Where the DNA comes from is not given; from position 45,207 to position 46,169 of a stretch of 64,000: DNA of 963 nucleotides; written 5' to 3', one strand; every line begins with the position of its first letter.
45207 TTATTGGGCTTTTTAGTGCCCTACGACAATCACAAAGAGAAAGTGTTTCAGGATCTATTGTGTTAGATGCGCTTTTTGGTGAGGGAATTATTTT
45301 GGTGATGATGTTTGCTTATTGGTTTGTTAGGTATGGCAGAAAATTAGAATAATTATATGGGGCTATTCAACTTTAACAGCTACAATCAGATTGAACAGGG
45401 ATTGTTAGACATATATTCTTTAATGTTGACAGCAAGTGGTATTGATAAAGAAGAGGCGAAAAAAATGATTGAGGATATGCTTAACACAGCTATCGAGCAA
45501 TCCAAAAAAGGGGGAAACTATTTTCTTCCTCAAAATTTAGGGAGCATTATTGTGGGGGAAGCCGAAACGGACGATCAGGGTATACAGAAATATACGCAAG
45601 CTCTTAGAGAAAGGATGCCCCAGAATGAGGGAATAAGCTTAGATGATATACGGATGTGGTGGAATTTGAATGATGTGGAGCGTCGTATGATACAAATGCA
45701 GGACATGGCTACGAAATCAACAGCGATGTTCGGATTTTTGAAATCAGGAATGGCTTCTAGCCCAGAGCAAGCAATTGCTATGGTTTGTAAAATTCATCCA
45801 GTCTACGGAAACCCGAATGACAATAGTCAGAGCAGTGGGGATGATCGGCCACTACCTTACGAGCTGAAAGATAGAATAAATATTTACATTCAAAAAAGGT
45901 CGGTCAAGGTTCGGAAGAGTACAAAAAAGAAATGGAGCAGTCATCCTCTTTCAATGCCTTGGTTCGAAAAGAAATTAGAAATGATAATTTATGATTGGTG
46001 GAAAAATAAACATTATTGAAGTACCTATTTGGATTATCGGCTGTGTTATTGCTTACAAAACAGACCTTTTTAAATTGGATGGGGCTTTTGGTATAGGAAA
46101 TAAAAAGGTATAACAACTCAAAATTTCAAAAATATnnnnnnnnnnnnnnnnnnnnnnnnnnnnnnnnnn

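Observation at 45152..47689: Four-gene cluster of unknowns (two-TM mini-protein, 220-aa, zinc-ribbon 4-TM protein, 266-aa) with minimal intergenic gaps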

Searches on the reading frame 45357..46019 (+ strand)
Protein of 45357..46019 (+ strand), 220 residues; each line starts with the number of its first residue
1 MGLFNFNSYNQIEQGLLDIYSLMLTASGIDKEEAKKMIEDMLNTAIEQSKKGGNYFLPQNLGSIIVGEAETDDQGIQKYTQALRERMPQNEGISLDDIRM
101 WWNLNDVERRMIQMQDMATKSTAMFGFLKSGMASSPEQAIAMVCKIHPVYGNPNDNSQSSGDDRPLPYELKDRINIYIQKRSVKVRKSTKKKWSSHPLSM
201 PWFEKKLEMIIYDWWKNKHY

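Call 4: search_protein_families(library=pfam, proteins=[window:45357-46019:+], max_evalue=0.1)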
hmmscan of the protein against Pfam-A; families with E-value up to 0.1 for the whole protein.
window:45357-46019:+ (220 aa): 1 family
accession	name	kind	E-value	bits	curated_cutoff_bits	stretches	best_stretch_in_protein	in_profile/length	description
PF18175.6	HU-CCDC81_bac_2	-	0.087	13.2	35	0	24-65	8-48/70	CCDC81-like prokaryotic HU domain 2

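Call 5: search_protein_families(library=padloc, proteins=[window:45357-46019:+], max_evalue=0.1)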
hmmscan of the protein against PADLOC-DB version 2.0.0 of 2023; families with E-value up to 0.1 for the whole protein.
window:45357-46019:+ (220 aa): 0 families

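Call 6: search_protein_families(library=phrogs, proteins=[window:45357-46019:+], max_evalue=0.1)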
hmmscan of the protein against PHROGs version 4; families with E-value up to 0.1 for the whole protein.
window:45357-46019:+ (220 aa): 0 families

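Call 7: search_protein_families(library=ncbifam, proteins=[window:45357-46019:+], max_evalue=0.1)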
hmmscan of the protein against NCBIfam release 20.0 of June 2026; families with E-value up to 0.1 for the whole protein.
window:45357-46019:+ (220 aa): 0 families

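Call 17: find_homologous_proteins(query=window:45357-46019:+, max_evalue=0.001)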
Query window:45357-46019:+ (220 aa): 173 proteins with E <= 0.001 among 220 candidates; the best 120 are listed.
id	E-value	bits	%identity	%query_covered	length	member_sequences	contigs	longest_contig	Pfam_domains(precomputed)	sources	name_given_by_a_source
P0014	3.1e-145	499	100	100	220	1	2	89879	-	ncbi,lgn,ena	-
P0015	2.3e-78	281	65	89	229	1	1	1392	-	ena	-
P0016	2.3e-77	277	67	84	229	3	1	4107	-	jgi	-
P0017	2.4e-76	274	64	89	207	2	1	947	-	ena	-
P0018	1.1e-73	265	61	89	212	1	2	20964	-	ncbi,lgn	-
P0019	5.8e-73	263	60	89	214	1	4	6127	-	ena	-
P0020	6.7e-73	263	61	87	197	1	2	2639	-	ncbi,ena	-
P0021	7.4e-73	263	60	89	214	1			-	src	-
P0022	2.4e-69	251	58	89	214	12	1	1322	-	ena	-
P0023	3.7e-69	251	57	89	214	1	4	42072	-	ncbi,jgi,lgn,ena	-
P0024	1.8e-68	248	57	89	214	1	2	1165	-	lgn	-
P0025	1.5e-67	245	72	67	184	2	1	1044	-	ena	-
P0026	1.4e-65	239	59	84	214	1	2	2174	-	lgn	-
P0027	9.0e-63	230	56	89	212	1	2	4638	-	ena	-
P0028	5.0e-56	208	53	83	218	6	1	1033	-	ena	-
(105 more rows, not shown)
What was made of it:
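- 45357..46019 (+): g2: member of a widespread all-alpha family with an MG(L/F)F N-terminus, frameshifted here (probable pseudogene or truncated variant). 173 homologues (call 17).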

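Call 20: find_related_loci(query=A1, collection=genome_contigs, flank=8000)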
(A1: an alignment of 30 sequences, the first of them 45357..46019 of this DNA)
Query A1 (220 aa) in genome_contigs; peptide patterns used: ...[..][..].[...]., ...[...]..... (x = any residue, [..] = any of these).
77 stretches matched a pattern; 61 encode a relative of the query (tblastn E <= 1e-3); 61 distinct loci.
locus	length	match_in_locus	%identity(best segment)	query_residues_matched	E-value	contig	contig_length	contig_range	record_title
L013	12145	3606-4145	67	1-180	3e-83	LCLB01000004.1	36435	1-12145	MAG: Parcubacteria group bacterium GW2011_GWF1_45_5 UX14_C0004, whole genome shotgun sequence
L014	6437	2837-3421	61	1-195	7e-80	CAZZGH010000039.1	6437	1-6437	MAG TPA_asm: uncultured Candidatus Saccharibacteria bacterium isolate binchicken_co38_350 genome assembly, contig: NODE_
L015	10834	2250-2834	61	1-195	7e-80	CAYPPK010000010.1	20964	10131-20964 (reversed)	MAG TPA_asm: uncultured Candidatus Saccharibacteria bacterium isolate binchicken_co251_1000 genome assembly, contig: NOD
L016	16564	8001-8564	51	1-182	2e-60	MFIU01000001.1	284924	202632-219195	MAG: Candidatus Giovannonibacteria bacterium RIFOXYD1_FULL_48_21 rifoxyd1_full_scaffold_20, whole genome shotgun sequenc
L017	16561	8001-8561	49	1-181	4e-56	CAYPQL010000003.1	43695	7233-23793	MAG TPA_asm: uncultured Candidatus Saccharibacteria bacterium isolate SRP256446_co1_206 genome assembly, contig: NODE_11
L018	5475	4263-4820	48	1-182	8e-56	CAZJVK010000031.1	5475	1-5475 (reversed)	MAG TPA_asm: uncultured Candidatus Saccharibacteria bacterium isolate binchicken_co181_162 genome assembly, contig: NODE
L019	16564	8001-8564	51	1-182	2e-61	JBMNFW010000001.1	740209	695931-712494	MAG: Patescibacteria group bacterium isolate SBF912LR0FQ0003 contig_46319, whole genome shotgun sequence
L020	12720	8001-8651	44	1-182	8e-48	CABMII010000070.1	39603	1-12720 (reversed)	uncultured archaeon isolate LFW-280_4 genome assembly, contig: LFW2804_161, whole genome shotgun sequence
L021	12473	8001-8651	42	1-182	1e-47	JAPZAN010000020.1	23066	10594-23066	MAG: Candidatus Methanoperedens sp. isolate SRVP18_hole-7m-from-trench_1_80cm_43_82 SRVP18_hole-7m-from-trench_1_80cm_sc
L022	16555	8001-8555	44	1-183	3e-47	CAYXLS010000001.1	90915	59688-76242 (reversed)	MAG TPA_asm: uncultured Gammaproteobacteria bacterium isolate SRP192927_co7_326 genome assembly, contig: NODE_281_length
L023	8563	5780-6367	41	1-192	1e-45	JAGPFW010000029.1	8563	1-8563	Patescibacteria group bacterium isolate Gw_SlDig_bin_207 Gw_SlDig_17006_length_8563_cov_5.245021, whole genome shotgun s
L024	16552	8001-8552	44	1-181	6e-45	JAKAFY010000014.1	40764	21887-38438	MAG: bacterium isolate WY2.bin139 NODE_1206_length_40764_cov_1.906735, whole genome shotgun sequence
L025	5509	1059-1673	36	1-189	1e-38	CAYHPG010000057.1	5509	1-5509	MAG TPA_asm: uncultured Gammaproteobacteria bacterium isolate ERP119705_co14_260 genome assembly, contig: NODE_27543_len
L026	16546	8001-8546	42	1-192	2e-38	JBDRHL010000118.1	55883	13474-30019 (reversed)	MAG: Planctomycetota bacterium isolate MEGAHIT-group-1.515 k141_10892370, whole genome shotgun sequence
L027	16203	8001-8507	41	1-182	3e-36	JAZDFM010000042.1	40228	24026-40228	MAG: bacterium isolate MEGAHIT-group-0.207 k141_19930062, whole genome shotgun sequence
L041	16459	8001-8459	39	21-180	6e-28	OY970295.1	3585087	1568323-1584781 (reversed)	MAG: Thermodesulfovibrionales bacterium isolate MFD01299.bin.c.3 genome assembly, chromosome: 1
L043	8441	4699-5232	38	1-182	7e-28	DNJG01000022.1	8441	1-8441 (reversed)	MAG TPA_asm: Nitrospinota bacterium isolate UBA9963 contig_14264, whole genome shotgun sequence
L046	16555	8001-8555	36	7-183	7e-31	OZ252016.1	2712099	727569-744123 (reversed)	MAG: Chloroflexota bacterium isolate c55ced2e-1ba6-4635-9983-d2261847e0b0 genome assembly, chromosome: 1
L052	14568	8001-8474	35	17-184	2e-24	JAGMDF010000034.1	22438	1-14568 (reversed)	MAG: candidate division WOR-3 bacterium isolate RS_17_4 ZL495.bin.4.fa_34, whole genome shotgun sequence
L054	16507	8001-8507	30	9-183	6e-23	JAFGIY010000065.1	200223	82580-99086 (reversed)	MAG: Acidobacteria bacterium isolate Zod_Metabat.240 k87_2711579, whole genome shotgun sequence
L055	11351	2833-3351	31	1-179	9e-23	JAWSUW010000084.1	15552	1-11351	MAG: Bacillota bacterium isolate B4G8H2-05 NODE_84_length_15552_cov_3.762908, whole genome shotgun sequence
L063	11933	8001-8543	31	10-182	1e-20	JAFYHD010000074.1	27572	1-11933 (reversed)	Bacterium isolate RGIG7086 Sheep_Rumen.Co__c1625763, whole genome shotgun sequence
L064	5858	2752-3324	31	5-206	2e-20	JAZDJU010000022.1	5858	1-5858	MAG: Candidatus Omnitrophota bacterium isolate MEGAHIT-group-0.500 k141_12921777, whole genome shotgun sequence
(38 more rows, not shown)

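Call 48: search_solved_structures(query=A3, max_evalue=10)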
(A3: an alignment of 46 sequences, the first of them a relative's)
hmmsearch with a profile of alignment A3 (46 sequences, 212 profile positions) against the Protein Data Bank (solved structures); distinct sequences matched with E-value up to 10: 4.
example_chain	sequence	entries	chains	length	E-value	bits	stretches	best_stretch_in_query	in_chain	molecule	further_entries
5iwz_A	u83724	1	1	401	0.024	17.7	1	31-93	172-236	Synaptonemal complex protein 2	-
9zdm_A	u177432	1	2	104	0.027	17.5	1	9-72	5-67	RhsFi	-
8gad_A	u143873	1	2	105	0.8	12.7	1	12-90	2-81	PD-L1 binder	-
8fjg_A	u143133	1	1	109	4.8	10.2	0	10-54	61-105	H12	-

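Call 49: predict_structure(alignment_id=A3)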
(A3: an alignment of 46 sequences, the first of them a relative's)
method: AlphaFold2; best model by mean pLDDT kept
length: 214 residues; sequences in the alignment: 46
mean_pLDDT: 91.9   pTM: 0.85
mean pLDDT of the five models: 91.9, 91.0, 90.4, 90.4, 89.8
residues with pLDDT >= 90: 181; 70-90: 27; 50-70: 1; < 50: 5
segments of 3 or more residues with pLDDT < 50: 1-5
pLDDT, mean of each block of 10 residues (from residue 1): 62 94 89 95 97 93 97 94 95 97 96 93 91 94 91 92 94 95 83 91 96 91
secondary structure, 60 per line:
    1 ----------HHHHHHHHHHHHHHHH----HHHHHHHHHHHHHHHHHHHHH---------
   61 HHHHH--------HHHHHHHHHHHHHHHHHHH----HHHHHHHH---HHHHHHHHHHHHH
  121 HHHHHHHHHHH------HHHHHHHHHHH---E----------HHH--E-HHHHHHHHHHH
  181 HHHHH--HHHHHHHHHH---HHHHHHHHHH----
elements in order: H11-26 H31-51 H61-65 H74-92 H97-104 H108-131 H138-148 H170-185 H188-197 H201-210

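Call 71: find_related_loci(query=A1, collection=viral_contigs, flank=8000)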
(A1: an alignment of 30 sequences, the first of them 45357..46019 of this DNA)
Query A1 (220 aa) in viral_contigs; peptide patterns used: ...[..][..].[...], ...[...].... (x = any residue, [..] = any of these).
32 stretches matched a pattern, but none encodes a relative of the query by tblastn (E <= 1e-3).

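Call 73: search_protein_families(library=pfam, proteins=[L041:7089-8552:+, L043:3712-5325:+, L046:7251-8642:+, L064:1861-3348:+, L063:7602-8639:+, L055:2494-3453:+, L016:6011-7870:+, L022:6850-7980:+, L016:9096-10724:+, L022:8659-9213:+], max_evalue=0.01)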
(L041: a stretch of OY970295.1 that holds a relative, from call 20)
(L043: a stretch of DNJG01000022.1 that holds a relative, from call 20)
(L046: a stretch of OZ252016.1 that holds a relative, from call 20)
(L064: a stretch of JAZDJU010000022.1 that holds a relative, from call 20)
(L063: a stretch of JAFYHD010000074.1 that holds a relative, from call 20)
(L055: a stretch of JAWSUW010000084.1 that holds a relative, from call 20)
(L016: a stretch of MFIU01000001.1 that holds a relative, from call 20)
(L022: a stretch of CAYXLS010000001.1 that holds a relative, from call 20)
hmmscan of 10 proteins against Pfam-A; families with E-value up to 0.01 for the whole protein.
L041:7089-8552:+ (487 aa): 5 families
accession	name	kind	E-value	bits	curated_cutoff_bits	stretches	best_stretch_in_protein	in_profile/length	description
PF00535.33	Glycos_transf_2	-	4.2e-35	121.6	23.3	1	18-174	1-165/168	Glycosyl transferase family 2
PF13641.12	Glyco_tranf_2_3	-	1.8e-18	67.9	27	1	17-220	3-209/230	Glycosyltransferase like family 2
PF10111.15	Glyco_tranf_2_2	-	5.3e-12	46.2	27.3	1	18-197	1-200/276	Glycosyltransferase like family 2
PF02709.20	Glyco_transf_7C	-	0.00018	21.5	23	1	167-208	25-67/78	N-terminal domain of galactosyltransferase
PF13632.12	Glyco_trans_2_3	-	0.0018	18.6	27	1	101-222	3-131/198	Glycosyl transferase family group 2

L043:3712-5325:+ (537 aa): 2 families
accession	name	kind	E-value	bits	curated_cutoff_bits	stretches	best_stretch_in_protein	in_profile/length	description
PF03956.18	Lys_export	-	0.0029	17.6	23.8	1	217-274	45-101/190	Lysine exporter LysO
PF03568.22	Peptidase_C50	-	0.0033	17.1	27.8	1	406-470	52-118/395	Peptidase family C50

L046:7251-8642:+ (463 aa): 0 families

L064:1861-3348:+ (495 aa): 4 families
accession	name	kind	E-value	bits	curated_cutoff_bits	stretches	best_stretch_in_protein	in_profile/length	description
PF24463.1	DUF7577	-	1.4e-06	28.3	28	1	272-291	3-22/27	Domain of unknown function (DUF7577)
PF12773.13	DZR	-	7.3e-05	23.3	27.3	0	21-54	12-45/45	Double zinc ribbon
PF13248.11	Zn_ribbon_3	-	0.00028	20.7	27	0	33-55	2-24/26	zinc-ribbon domain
PF13240.11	Zn_Ribbon_1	-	0.00095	19.3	25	1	35-55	1-21/23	zinc-ribbon domain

L063:7602-8639:+ (345 aa): 1 family
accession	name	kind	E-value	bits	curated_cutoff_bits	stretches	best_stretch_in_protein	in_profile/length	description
PF05656.20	DUF805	-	3.2e-13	50.5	25.7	1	17-111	2-106/111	Protein of unknown function (DUF805)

L055:2494-3453:+ (319 aa): 0 families

L016:6011-7870:+ (619 aa): 13 families
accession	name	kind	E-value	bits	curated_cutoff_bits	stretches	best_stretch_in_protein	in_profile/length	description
PF01434.24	Peptidase_M41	-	1.8e-65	220.8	29.9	1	414-602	2-191/191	Peptidase family M41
PF00004.35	AAA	-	7.5e-43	146.5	21.2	1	200-332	1-130/131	ATPase family associated with various cellular activities (AAA)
PF17862.7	AAA_lid_3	-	1.3e-14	53.8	27.2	1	356-397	2-43/45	AAA+ lid domain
PF06480.20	FtsH_ext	-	4.1e-06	27.4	25.5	1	9-69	2-69/103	FtsH Extracellular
PF23902.1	AAA_lid_PRS2_C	-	7.5e-06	26.4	34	1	337-405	2-71/73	PRS2 AAA+ lid C-terminal domain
PF07728.20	AAA_5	-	3.8e-05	24.1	22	1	199-320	1-136/139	AAA domain (dynein-related subfamily)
PF06068.19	TIP49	-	5.1e-05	23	23.8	1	197-234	50-89/347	TIP49 P-loop domain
PF13191.12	AAA_16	-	0.00082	20.3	32.6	0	197-223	24-50/167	AAA ATPase domain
PF05496.18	RuvB_N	-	0.0011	19.2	27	1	198-267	34-95/159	Holliday junction DNA helicase RuvB P-loop domain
PF05673.19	DUF815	-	0.0022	17.7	23.8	1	139-222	3-78/249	Protein of unknown function (DUF815)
PF20720.3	nSTAND3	-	0.0023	18.1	27.2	1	200-334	20-138/155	Novel STAND NTPase 3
PF13401.12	AAA_22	-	0.0026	18.5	27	0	200-227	8-38/130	AAA domain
PF13521.12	AAA_28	-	0.0062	17.2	27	0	200-234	2-36/164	AAA domain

L022:6850-7980:+ (376 aa): 0 families

L016:9096-10724:+ (542 aa): 1 family
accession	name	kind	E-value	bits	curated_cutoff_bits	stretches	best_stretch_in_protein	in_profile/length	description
PF13632.12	Glyco_trans_2_3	-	6.3e-06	26.6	27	1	233-430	5-187/198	Glycosyl transferase family group 2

L022:8659-9213:+ (184 aa): 0 families

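Call 76: search_protein_families(library=pfam, proteins=[L054:4337-4963:-, L054:5028-7700:-, L054:8670-9875:-, L054:10384-11553:-, L052:6919-7854:-, L052:5952-6650:-, L052:8961-9635:+, L052:9632-10366:+, L019:8661-9260:+, L019:6600-7319:+], max_evalue=0.001)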
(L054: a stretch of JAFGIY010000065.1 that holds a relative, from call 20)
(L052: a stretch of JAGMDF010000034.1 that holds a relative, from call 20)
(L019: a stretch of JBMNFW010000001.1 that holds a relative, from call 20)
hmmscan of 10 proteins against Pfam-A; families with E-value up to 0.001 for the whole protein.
L054:4337-4963:- (208 aa): 13 families
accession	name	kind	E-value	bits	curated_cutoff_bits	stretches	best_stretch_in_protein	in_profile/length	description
PF13247.11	Fer4_11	-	3.5e-18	66.1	26.2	2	133-172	60-99/100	4Fe-4S dicluster domain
PF00037.32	Fer4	-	2.9e-13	49.5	21.1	1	83-105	1-23/24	4Fe-4S binding domain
PF13237.11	Fer4_10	-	4.4e-12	46.2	25.5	2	56-101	7-53/53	4Fe-4S dicluster domain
PF12838.12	Fer4_7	-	9.4e-12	45.7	27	2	58-104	2-52/52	4Fe-4S dicluster domain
PF12797.12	Fer4_2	-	1.5e-11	43.9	24.5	2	82-102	2-22/22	4Fe-4S binding domain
PF12837.12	Fer4_6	-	3.5e-10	39.8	25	1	82-104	1-23/24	4Fe-4S binding domain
PF13187.11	Fer4_9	-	2.9e-08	34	27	1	58-104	2-51/52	4Fe-4S dicluster domain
PF13484.11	Fer4_16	-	4.7e-08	34.1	30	0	89-148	1-60/66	4Fe-4S double cluster binding domain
PF12798.12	Fer4_3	-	7.5e-07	30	27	0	90-104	1-15/15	4Fe-4S binding domain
PF25160.1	LdpA_Fe-S-bd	-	1.4e-06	28.4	27.6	1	60-103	4-41/49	LdpA Fe-S cluster-binding domain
PF12800.12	Fer4_4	-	3.2e-05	24.4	24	0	88-103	2-17/17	4Fe-4S binding domain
PF14697.11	Fer4_21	-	3.8e-05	24.2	35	1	58-102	8-53/59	4Fe-4S dicluster domain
PF13459.11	Fer4_15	-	0.00086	20.4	22.4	0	83-101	1-19/66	4Fe-4S single cluster domain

L054:5028-7700:- (890 aa): 3 families
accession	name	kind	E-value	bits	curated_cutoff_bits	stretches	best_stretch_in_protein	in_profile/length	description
PF00384.28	Molybdopterin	-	1.1e-17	64.5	24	1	69-578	1-321/353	Molybdopterin oxidoreductase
PF04879.21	Molybdop_Fe4S4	-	1.4e-11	44.6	22.7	1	14-65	3-54/55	Molybdopterin oxidoreductase Fe4S4 domain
PF01568.27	Molydop_binding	-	1.1e-08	35.5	26.8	1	766-869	6-94/110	Molydopterin dinucleotide binding domain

L054:8670-9875:- (401 aa): 1 family
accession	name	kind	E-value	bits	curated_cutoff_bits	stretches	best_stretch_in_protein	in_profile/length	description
PF02515.22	CoA_transf_3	-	1.1e-138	462.8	23.3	1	9-377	1-366/366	CoA-transferase family III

L054:10384-11553:- (389 aa): 4 families
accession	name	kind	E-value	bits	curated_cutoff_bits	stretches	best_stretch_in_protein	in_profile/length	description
PF22691.2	Thiolase_C_1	-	3.8e-42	143.9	28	1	248-388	6-144/144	Thiolase C-terminal domain-like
PF00108.29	Thiolase_N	-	5e-12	46.2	26.4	1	4-153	1-155/260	Thiolase, N-terminal domain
PF02803.24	Thiolase_C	-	4.1e-11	43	27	1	265-363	26-106/123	Thiolase, C-terminal domain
PF00109.32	ketoacyl-synt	-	0.00084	19.4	20.8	0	67-126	159-217/252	Beta-ketoacyl synthase, N-terminal domain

L052:6919-7854:- (311 aa): 1 family
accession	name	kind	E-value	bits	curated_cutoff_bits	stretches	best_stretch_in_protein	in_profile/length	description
PF02445.21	NadA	-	1.4e-119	399.1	27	1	18-309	2-295/295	Quinolinate synthetase A protein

L052:5952-6650:- (232 aa): 1 family
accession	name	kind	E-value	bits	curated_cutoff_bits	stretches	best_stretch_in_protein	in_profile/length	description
PF03793.24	PASTA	-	1e-33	115.5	23.2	3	29-92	1-64/64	PASTA domain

L052:8961-9635:+ (224 aa): 4 families
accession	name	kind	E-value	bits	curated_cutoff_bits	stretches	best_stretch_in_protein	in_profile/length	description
PF02224.24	Cytidylate_kin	-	1.6e-63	214.6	26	1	5-218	1-210/211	Cytidylate kinase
PF13189.12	Cytidylate_kin2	-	2.7e-07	31.4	28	1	4-158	1-131/176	Cytidylate kinase-like family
PF13238.12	AAA_18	-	6.9e-06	27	29.4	1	5-159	1-112/128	AAA domain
PF13207.12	AAA_17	-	8.6e-05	23.3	27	1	9-123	2-121/136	AAA domain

L052:9632-10366:+ (244 aa): 1 family
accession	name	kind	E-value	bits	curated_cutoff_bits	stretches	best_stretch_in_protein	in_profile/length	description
PF01553.26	Acyltransferase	-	1.1e-28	100.1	23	1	22-148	2-132/132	Acyltransferase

L019:8661-9260:+ (199 aa): 0 families

L019:6600-7319:+ (239 aa): 3 families
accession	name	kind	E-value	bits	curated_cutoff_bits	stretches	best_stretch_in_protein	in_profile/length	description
PF13683.12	rve_3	-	7.1e-14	51.7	26.5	1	151-219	2-67/67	Integrase core domain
PF00665.32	rve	-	1.2e-11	45.2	32.6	1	68-162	3-102/102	Integrase core domain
PF13333.12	rve_2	-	7.4e-05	23.3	22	1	184-222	14-51/56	Integrase core domain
